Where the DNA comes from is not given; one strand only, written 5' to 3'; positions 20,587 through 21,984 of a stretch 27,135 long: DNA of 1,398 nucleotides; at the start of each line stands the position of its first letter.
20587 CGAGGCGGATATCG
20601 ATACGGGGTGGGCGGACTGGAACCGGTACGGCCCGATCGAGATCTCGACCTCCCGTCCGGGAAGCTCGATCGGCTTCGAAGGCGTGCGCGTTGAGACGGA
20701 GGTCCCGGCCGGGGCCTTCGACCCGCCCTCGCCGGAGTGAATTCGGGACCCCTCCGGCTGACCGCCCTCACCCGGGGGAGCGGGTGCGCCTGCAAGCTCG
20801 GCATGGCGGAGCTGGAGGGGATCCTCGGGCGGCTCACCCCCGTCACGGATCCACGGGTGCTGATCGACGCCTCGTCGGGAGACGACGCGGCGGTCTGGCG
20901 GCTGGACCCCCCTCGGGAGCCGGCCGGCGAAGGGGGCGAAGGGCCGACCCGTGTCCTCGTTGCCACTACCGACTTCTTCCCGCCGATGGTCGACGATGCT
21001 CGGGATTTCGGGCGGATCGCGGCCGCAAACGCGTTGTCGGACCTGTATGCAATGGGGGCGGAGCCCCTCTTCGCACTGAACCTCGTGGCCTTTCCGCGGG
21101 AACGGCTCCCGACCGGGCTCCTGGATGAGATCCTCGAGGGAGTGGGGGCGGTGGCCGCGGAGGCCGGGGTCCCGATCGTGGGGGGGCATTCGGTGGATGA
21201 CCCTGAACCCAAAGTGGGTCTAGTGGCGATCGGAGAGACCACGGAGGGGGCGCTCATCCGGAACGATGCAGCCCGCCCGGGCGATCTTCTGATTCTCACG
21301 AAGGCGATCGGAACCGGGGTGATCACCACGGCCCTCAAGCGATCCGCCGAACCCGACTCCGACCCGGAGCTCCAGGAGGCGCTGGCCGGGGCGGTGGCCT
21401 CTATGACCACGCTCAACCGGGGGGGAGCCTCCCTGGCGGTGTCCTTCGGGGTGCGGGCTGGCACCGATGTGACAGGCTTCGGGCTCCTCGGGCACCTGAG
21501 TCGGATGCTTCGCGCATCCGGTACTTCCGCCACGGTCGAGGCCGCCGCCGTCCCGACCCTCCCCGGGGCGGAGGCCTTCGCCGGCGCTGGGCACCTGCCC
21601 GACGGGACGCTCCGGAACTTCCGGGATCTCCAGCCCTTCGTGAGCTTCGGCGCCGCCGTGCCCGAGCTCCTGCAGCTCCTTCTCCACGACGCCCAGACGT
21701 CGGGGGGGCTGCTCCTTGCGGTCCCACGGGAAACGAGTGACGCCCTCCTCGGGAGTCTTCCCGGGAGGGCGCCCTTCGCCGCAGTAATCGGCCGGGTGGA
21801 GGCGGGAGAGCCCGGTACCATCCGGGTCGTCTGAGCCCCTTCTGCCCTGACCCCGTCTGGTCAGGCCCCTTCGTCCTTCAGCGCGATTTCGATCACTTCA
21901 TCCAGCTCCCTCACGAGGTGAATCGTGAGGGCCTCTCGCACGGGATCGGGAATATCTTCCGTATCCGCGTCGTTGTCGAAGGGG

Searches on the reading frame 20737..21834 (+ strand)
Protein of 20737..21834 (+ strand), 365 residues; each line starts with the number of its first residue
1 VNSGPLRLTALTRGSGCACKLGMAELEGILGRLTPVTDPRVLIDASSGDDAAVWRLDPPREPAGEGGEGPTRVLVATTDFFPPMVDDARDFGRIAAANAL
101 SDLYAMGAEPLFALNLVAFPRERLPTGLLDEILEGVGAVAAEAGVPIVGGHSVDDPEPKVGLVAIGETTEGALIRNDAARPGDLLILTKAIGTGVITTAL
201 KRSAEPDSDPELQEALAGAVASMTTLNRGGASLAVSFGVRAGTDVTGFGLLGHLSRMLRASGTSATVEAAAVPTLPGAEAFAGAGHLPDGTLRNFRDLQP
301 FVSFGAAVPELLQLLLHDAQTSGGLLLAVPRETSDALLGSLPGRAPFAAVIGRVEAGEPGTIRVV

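Call 44: search_protein_families(library=pfam, proteins=[window:20737-21834:+], max_evalue=0.0001)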
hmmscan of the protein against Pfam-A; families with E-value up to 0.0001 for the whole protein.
window:20737-21834:+ (365 aa): 2 families
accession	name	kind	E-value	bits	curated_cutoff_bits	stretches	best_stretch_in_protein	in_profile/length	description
PF00586.29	AIRS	-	5.3e-26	91.7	24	1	48-167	1-111/112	AIR synthase related protein, N-terminal domain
PF02769.27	AIRS_C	-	3.7e-21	76.3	23.1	1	180-363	1-154/156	AIR synthase related protein, C-terminal domain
